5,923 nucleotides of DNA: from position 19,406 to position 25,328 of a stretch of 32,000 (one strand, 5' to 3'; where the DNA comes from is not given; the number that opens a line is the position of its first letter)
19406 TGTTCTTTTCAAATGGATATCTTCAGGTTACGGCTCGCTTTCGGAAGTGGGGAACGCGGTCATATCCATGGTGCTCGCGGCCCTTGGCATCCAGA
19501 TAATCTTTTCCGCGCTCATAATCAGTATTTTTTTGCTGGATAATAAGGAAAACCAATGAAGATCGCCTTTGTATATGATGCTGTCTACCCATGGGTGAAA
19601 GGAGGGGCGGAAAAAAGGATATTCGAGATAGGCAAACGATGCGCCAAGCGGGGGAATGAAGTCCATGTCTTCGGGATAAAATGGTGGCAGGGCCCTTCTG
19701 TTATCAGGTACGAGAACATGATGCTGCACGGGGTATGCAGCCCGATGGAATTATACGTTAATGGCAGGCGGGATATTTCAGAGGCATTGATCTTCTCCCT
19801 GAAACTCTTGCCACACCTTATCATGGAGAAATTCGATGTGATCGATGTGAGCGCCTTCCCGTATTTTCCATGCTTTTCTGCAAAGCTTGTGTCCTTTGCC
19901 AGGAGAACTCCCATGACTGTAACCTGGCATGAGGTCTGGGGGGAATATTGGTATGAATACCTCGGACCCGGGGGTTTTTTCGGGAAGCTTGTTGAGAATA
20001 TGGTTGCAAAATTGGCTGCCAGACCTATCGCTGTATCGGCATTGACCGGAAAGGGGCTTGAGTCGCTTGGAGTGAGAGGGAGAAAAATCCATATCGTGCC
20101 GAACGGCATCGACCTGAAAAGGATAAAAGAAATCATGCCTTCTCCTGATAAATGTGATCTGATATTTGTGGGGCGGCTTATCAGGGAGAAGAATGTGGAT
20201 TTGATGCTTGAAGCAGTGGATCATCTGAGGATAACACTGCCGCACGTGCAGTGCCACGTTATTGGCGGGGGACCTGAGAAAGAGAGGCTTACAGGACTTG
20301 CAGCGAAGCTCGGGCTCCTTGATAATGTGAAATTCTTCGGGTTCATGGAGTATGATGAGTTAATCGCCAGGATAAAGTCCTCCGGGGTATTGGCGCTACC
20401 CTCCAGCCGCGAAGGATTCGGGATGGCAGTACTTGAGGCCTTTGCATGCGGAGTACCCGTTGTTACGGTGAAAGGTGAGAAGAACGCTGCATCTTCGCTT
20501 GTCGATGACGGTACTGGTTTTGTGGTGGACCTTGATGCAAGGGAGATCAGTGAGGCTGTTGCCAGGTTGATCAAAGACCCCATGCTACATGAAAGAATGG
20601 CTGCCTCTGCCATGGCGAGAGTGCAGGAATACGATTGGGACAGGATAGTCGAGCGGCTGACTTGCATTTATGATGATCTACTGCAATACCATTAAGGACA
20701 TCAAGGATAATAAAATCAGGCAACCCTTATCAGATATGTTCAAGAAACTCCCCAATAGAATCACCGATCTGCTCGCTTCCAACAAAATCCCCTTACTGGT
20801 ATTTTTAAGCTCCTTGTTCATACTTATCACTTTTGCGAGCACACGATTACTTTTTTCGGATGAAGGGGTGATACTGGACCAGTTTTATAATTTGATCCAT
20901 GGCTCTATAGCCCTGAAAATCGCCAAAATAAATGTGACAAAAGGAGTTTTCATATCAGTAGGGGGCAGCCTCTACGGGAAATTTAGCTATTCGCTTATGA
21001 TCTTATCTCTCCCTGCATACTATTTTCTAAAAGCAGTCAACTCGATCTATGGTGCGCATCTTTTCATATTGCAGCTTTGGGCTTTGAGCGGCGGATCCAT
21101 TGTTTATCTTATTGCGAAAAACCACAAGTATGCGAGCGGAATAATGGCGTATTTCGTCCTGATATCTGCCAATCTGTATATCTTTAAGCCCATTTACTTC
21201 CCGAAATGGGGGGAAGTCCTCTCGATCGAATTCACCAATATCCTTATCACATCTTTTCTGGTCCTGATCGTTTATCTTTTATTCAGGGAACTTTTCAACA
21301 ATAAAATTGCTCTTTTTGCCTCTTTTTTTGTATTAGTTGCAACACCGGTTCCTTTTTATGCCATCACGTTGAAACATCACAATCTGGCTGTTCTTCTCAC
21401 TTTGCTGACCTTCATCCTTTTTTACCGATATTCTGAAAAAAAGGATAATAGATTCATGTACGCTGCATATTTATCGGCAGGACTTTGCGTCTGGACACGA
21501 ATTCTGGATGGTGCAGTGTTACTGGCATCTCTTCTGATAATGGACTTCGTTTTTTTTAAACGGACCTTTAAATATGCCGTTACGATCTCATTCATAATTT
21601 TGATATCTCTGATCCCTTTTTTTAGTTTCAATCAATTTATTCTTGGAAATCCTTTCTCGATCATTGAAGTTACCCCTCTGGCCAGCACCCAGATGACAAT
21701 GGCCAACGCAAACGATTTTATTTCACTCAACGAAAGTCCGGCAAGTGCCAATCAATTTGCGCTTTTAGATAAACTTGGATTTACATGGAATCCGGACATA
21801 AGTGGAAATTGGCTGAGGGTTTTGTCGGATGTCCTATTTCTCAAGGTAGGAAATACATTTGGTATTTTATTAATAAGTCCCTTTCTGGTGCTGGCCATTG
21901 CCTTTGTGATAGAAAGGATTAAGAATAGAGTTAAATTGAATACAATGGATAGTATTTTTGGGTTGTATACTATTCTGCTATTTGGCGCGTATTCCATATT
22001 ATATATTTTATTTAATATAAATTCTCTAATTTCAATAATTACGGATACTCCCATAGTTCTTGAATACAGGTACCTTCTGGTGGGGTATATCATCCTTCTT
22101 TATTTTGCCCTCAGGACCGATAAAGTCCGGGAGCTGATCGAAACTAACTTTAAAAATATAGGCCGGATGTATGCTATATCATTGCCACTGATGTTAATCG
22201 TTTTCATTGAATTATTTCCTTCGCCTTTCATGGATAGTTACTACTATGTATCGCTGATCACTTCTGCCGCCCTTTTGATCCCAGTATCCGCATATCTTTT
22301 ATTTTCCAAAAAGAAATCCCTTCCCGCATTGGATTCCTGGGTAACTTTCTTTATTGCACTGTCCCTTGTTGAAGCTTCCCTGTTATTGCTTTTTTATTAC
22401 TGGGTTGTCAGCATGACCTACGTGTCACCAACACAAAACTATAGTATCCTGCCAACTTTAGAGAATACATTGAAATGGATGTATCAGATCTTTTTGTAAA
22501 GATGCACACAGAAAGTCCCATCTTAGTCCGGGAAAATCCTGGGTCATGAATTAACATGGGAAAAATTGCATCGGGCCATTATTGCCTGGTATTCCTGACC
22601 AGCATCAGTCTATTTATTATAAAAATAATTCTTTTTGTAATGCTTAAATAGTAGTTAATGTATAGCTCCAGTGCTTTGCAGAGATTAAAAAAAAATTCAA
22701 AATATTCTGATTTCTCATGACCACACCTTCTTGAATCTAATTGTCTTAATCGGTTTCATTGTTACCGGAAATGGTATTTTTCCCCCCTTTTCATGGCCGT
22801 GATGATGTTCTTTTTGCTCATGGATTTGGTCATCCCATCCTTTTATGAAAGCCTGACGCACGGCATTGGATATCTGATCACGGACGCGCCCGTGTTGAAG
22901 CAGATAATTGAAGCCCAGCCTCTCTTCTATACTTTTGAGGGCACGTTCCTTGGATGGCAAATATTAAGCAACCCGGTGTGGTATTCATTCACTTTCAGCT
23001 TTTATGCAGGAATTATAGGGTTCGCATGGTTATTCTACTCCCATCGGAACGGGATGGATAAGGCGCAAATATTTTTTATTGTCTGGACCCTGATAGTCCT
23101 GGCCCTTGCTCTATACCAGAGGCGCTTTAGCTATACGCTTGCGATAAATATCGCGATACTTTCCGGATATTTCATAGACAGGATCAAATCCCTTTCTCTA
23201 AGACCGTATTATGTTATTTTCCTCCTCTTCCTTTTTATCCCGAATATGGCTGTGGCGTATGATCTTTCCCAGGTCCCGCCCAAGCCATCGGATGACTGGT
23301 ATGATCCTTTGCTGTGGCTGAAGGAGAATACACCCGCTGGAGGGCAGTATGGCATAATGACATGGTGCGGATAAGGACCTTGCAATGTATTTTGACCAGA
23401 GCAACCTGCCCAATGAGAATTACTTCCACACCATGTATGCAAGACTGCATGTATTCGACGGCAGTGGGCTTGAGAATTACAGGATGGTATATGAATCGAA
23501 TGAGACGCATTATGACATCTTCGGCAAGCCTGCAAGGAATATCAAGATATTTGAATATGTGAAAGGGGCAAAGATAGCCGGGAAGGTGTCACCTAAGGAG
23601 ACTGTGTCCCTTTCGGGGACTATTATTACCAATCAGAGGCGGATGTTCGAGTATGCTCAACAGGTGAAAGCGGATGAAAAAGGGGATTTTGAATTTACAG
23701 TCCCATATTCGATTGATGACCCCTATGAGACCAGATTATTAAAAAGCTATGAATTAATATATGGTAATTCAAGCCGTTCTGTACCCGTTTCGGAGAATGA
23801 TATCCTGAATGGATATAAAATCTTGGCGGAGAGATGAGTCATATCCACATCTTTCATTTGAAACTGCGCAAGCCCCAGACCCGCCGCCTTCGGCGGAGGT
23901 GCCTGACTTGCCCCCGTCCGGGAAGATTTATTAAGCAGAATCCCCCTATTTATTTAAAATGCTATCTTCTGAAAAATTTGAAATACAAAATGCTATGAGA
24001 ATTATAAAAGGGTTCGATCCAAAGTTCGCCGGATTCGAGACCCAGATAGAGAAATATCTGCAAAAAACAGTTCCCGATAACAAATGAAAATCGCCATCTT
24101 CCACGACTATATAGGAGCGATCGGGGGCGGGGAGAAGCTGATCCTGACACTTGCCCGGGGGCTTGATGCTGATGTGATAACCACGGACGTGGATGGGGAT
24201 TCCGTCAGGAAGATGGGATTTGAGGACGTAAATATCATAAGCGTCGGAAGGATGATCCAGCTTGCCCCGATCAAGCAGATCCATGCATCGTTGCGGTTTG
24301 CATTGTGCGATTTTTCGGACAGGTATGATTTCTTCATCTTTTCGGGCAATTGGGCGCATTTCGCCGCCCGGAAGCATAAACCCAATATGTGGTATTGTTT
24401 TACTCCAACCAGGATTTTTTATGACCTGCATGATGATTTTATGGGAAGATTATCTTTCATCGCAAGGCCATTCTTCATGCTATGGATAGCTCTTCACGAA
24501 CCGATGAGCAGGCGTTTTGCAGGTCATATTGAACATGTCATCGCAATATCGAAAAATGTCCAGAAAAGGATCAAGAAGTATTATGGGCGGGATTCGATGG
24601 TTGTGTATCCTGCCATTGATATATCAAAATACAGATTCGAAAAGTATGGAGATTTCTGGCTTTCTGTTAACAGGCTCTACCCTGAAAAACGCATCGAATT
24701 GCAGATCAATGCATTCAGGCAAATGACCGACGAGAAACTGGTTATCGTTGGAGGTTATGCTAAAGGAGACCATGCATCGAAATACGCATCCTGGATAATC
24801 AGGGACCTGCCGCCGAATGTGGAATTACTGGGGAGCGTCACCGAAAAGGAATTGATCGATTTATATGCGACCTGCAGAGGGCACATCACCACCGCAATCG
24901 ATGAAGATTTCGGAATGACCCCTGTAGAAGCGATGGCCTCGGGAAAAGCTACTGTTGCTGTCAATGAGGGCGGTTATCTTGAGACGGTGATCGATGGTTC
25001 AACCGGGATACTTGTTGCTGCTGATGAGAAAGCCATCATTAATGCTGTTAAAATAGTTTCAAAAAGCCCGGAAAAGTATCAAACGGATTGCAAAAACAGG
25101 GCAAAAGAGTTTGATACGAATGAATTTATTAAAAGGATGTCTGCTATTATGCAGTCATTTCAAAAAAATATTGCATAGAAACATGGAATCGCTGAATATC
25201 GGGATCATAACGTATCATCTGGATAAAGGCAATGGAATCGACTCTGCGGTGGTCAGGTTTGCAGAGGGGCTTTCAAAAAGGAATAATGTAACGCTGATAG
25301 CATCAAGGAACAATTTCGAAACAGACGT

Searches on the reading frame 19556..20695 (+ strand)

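Call 55: search_protein_families(library=pfam, proteins=[window:19556-20695:+], max_evalue=0.001)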
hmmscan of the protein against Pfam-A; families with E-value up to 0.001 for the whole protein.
window:19556-20695:+ (379 aa): 6 families
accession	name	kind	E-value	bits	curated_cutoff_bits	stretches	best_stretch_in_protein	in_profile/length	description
PF00534.26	Glycos_transf_1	-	4.5e-41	140.7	26.4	1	198-352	14-169/172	Glycosyl transferases group 1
PF13692.12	Glyco_trans_1_4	-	2.4e-29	102.9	27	1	201-341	3-142/142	Glycosyl transferases group 1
PF13439.12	Glyco_transf_4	-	3.4e-22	79.7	28.5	1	16-189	2-170/170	Glycosyltransferase Family 4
PF20706.3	GT4-conflict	-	3.1e-12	46.6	26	1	150-368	143-385/385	Family 4 Glycosyltransferase in conflict systems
PF13579.12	Glyco_trans_4_4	-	9.3e-11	42.8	29.7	1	16-184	1-158/158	Glycosyl transferase 4-like domain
PF13524.12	Glyco_trans_1_2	-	1.8e-10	41.4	25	1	217-368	5-142/144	Glycosyl transferase-like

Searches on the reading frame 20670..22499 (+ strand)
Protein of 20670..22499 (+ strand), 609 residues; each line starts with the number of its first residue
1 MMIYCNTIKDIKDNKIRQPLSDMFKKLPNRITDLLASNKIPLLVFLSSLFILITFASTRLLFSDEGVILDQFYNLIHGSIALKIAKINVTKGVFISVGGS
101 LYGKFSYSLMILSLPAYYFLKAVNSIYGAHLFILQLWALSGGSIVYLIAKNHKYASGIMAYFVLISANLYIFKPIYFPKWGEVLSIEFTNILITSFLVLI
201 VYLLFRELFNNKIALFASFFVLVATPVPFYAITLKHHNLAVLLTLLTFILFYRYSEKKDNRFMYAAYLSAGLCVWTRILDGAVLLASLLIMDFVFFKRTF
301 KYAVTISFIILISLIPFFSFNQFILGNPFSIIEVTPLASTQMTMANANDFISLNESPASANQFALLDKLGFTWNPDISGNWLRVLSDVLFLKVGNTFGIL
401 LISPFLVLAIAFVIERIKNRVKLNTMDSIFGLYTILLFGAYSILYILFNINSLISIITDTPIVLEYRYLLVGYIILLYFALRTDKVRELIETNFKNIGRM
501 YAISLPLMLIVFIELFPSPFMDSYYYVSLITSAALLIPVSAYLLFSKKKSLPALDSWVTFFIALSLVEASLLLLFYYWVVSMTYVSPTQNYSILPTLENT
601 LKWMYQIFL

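Call 55: search_protein_families(library=pfam, proteins=[window:20670-22499:+], max_evalue=0.001)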
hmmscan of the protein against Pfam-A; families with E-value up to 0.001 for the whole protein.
window:20670-22499:+ (609 aa): 1 family
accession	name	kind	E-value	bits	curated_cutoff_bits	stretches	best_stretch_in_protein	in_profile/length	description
PF13231.12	PMT_2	-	6.7e-09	36.6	26.1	1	184-315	22-155/160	Dolichyl-phosphate-mannose-protein mannosyltransferase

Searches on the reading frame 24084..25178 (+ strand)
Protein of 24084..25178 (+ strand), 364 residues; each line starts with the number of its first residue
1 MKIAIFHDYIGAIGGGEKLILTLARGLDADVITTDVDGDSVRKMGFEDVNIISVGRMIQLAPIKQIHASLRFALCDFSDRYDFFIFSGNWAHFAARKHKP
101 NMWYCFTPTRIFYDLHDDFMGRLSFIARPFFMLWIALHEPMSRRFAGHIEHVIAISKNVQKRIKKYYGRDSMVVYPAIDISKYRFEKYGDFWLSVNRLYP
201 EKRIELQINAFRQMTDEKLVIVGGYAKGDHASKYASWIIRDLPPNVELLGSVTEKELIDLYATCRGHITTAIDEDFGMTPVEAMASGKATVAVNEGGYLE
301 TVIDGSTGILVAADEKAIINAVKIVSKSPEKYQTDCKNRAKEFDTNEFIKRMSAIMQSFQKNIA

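Call 55: search_protein_families(library=pfam, proteins=[window:24084-25178:+], max_evalue=0.001)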
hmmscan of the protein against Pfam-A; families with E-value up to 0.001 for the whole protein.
window:24084-25178:+ (364 aa): 4 families
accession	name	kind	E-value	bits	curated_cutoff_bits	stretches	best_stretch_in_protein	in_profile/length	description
PF00534.26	Glycos_transf_1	-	1.4e-26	93.5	26.4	1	185-342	11-171/172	Glycosyl transferases group 1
PF13692.12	Glyco_trans_1_4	-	4.8e-19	69.5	27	1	193-323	5-137/142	Glycosyl transferases group 1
PF13439.12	Glyco_transf_4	-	3.5e-08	34.1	28.5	1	13-181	1-169/170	Glycosyltransferase Family 4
PF02350.25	Epimerase_2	-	0.00019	20.9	30.6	1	204-348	200-338/347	UDP-N-acetylglucosamine 2-epimerase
